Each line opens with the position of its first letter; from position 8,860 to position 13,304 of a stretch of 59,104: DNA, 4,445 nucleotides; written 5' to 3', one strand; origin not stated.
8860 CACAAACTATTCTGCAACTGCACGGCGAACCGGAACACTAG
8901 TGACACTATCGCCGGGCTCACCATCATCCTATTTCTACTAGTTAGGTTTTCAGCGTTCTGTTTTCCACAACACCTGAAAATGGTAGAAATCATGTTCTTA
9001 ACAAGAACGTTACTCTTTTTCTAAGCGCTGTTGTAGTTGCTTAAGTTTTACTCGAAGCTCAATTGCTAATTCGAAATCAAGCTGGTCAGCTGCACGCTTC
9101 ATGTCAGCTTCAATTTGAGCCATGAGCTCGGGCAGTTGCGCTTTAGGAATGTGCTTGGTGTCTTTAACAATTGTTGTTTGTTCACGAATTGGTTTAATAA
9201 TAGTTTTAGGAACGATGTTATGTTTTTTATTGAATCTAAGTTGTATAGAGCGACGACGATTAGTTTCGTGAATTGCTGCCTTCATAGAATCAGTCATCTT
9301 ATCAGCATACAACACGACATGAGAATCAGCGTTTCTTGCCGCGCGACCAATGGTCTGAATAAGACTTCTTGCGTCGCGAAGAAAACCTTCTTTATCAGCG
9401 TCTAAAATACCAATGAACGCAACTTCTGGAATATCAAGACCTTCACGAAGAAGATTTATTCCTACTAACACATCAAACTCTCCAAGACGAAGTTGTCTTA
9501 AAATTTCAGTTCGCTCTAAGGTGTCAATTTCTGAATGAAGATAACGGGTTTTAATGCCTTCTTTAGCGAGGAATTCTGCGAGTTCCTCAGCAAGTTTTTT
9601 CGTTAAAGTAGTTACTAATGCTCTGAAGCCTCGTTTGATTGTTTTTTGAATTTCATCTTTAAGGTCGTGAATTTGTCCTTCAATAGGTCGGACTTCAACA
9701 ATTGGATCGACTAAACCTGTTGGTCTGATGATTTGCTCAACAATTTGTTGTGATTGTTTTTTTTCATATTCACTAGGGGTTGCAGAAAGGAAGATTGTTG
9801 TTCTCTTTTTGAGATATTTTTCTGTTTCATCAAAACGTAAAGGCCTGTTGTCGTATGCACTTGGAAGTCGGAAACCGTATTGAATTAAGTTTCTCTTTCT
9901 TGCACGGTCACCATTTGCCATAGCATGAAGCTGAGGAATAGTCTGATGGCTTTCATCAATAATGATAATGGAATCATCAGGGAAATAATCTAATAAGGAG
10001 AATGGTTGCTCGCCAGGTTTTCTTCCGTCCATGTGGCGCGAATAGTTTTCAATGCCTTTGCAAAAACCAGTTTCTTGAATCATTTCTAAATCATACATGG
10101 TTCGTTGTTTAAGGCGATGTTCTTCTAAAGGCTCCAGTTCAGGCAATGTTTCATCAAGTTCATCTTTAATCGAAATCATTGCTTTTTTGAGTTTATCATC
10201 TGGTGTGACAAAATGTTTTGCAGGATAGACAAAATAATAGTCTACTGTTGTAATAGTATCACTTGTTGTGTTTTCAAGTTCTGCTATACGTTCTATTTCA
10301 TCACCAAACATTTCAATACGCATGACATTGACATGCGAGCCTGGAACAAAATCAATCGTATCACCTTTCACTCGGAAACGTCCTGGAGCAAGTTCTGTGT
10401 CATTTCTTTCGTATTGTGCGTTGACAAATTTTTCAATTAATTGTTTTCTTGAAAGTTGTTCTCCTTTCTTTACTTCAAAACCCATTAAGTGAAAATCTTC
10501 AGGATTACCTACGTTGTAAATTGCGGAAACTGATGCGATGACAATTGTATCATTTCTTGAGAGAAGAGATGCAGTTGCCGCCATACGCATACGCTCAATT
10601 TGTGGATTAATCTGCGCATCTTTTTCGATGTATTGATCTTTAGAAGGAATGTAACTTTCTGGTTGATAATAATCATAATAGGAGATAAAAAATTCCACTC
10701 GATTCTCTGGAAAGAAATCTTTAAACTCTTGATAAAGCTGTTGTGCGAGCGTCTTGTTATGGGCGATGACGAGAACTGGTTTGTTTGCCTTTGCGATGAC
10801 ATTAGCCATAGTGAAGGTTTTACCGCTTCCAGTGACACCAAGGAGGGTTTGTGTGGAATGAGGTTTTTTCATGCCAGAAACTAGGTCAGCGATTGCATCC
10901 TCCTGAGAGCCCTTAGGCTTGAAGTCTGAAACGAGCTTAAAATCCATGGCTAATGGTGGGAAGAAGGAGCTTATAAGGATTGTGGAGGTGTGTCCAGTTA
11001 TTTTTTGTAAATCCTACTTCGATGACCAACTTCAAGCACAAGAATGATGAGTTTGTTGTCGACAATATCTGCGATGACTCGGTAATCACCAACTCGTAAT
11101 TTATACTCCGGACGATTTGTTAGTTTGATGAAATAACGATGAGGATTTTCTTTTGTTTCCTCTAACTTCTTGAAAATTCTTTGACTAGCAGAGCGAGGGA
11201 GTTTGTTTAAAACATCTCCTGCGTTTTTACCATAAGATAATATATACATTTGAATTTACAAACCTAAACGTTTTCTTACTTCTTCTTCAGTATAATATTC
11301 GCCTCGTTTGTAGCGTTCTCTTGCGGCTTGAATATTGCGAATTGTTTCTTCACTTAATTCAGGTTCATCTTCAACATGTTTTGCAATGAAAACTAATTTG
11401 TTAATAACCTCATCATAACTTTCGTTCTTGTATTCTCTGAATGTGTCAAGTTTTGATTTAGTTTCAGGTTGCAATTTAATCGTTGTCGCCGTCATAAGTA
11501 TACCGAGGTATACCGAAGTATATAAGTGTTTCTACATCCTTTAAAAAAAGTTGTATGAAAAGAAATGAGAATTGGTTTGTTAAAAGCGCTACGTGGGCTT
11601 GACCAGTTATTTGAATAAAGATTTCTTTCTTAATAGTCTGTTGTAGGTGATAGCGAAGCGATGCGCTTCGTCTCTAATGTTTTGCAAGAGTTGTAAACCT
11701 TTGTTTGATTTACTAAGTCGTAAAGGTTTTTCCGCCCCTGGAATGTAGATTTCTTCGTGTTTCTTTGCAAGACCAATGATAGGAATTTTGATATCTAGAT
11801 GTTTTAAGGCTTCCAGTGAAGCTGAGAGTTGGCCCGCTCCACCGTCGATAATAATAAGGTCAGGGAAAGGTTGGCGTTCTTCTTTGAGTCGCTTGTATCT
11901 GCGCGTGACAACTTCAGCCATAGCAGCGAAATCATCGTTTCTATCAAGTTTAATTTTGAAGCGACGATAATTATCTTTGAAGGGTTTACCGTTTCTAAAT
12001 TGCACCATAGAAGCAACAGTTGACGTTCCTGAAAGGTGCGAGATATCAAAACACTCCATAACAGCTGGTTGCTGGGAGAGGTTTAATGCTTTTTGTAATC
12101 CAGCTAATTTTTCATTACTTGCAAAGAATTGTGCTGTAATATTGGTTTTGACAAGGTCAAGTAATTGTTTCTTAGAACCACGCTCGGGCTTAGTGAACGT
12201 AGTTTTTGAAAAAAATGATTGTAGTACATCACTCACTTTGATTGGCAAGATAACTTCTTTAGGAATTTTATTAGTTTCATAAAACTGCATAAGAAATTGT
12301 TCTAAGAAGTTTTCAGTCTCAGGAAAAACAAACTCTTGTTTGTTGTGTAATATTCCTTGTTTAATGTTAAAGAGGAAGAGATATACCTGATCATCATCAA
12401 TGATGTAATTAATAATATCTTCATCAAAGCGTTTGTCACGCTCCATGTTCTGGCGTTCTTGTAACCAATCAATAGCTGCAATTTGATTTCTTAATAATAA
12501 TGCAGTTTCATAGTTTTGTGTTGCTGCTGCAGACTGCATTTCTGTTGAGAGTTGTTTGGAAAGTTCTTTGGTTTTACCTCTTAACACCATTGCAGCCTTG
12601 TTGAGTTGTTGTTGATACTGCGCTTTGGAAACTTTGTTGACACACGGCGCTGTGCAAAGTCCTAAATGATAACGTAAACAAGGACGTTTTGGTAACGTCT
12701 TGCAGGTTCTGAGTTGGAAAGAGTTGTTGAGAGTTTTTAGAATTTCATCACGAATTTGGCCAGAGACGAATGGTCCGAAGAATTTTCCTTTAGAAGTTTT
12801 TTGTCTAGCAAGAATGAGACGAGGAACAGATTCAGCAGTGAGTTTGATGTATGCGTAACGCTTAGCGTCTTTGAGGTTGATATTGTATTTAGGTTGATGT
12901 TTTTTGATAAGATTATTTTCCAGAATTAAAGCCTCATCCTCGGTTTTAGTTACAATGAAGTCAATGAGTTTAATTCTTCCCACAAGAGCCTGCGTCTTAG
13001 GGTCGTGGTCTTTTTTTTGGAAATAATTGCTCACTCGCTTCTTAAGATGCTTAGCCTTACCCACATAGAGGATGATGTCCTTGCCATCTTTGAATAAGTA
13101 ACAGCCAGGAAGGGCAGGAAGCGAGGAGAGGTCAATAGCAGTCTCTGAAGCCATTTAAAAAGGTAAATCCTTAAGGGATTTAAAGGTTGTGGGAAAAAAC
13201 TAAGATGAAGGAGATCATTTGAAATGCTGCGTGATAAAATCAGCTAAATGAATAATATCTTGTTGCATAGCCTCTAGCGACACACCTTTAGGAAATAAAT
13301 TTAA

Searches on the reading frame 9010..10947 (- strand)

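Call 82: search_protein_families(library=pfam, proteins=[window:9010-10947:-], max_evalue=0.00001)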
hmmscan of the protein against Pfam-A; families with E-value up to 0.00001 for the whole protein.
window:9010-10947:- (645 aa): 6 families
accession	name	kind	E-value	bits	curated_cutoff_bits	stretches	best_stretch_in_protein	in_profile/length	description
PF17757.6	UvrB_inter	-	2.9e-27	95.1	22.9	1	158-246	2-91/91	UvrB interaction domain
PF12344.14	UvrB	-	6.9e-23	80.7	27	1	546-588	1-43/43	Ultra-violet resistance protein B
PF00271.37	Helicase_C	-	3e-19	69.7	23.5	1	427-539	4-109/110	Helicase conserved C-terminal domain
PF04851.21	ResIII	-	2.6e-16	60.4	22.5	1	9-90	2-84/164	Type III restriction enzyme, res subunit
PF00270.35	DEAD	-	2.1e-08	34.5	26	0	15-85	4-77/167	DEAD/DEAH box helicase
PF02151.25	UVR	-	4.4e-07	29.9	21.5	1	607-640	2-35/36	UvrB/uvrC motif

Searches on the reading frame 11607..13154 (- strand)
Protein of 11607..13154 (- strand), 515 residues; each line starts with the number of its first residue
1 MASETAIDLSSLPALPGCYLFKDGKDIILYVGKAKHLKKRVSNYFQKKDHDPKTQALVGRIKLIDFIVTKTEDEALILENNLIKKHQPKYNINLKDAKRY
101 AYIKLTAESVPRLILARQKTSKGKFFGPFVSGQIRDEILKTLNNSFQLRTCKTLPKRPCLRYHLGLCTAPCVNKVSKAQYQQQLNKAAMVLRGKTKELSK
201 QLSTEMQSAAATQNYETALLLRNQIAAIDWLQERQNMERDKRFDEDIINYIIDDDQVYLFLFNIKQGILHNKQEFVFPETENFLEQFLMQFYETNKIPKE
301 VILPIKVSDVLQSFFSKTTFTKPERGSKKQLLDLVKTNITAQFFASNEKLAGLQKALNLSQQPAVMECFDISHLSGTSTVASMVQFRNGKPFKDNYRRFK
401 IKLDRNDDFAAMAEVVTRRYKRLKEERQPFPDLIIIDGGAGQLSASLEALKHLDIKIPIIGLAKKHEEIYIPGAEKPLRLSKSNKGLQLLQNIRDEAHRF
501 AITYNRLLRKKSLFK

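Call 82: search_protein_families(library=pfam, proteins=[window:11607-13154:-], max_evalue=0.00001)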
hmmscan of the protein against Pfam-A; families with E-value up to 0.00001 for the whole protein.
window:11607-13154:- (515 aa): 4 families
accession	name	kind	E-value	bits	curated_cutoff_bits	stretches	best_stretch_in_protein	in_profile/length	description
PF08459.17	UvrC_RNaseH_dom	-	1.4e-58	197.6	22.3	1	354-502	1-159/159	UvrC RNAse H endonuclease domain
PF22920.2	UvrC_RNaseH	-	2.2e-20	73.1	24.3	1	244-341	1-111/116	UvrC Ribonuclease H-like domain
PF01541.30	GIY-YIG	-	3.2e-12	47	22.6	1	17-91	3-78/78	GIY-YIG catalytic domain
PF02151.25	UVR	-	2.2e-06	27.6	21.5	1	199-228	4-33/36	UvrB/uvrC motif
